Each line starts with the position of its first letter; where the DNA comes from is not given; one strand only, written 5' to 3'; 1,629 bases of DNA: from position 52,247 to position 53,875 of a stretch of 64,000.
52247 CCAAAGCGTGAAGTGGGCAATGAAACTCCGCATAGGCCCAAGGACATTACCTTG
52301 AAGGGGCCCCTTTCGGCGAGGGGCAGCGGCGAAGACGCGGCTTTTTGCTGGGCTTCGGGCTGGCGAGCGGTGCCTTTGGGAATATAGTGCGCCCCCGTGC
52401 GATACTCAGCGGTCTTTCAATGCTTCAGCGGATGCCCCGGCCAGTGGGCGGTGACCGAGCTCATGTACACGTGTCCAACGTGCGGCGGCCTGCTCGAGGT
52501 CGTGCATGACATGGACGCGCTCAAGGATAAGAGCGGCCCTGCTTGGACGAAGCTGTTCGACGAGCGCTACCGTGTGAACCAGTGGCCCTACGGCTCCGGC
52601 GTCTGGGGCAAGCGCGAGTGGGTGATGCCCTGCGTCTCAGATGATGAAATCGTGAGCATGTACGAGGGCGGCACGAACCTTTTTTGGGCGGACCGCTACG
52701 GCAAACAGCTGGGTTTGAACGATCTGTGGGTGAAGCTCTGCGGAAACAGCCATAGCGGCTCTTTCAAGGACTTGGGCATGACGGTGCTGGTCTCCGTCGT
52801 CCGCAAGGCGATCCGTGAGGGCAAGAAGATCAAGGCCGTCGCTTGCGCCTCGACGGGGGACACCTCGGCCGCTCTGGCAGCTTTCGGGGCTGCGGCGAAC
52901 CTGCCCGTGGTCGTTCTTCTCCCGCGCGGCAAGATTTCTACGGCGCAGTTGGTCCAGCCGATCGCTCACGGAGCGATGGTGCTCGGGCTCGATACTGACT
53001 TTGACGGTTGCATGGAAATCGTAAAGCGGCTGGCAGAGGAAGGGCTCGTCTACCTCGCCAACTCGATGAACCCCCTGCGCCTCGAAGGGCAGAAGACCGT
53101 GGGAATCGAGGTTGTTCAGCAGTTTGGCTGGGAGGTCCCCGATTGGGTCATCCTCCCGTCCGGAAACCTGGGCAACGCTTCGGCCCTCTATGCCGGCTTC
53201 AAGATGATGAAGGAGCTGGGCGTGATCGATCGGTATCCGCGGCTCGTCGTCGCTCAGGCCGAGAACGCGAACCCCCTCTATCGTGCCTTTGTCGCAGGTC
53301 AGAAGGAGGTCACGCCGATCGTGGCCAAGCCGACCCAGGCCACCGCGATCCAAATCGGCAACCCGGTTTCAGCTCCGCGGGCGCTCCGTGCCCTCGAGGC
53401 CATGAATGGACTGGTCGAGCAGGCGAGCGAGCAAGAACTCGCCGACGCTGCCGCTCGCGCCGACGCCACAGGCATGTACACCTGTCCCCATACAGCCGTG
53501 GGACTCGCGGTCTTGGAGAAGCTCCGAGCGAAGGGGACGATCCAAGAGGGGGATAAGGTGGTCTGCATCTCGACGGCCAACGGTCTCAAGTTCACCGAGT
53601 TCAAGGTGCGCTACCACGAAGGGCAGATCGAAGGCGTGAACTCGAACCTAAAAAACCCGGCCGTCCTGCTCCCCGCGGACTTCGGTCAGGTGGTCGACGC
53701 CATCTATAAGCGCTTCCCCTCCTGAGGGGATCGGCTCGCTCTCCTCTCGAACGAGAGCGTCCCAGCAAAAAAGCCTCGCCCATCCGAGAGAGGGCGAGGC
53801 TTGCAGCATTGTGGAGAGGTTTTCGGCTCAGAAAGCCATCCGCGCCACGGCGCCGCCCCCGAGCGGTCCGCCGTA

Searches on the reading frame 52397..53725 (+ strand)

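Call 75: search_protein_families(library=pfam, proteins=[window:52397-53725:+], max_evalue=0.00001)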
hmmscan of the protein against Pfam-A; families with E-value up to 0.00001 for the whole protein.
window:52397-53725:+ (442 aa): 1 family
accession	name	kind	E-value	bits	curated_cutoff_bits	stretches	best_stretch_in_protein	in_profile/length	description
PF00291.31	PALP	-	5.8e-62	210.1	35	1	86-393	1-294/295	Pyridoxal-phosphate dependent enzyme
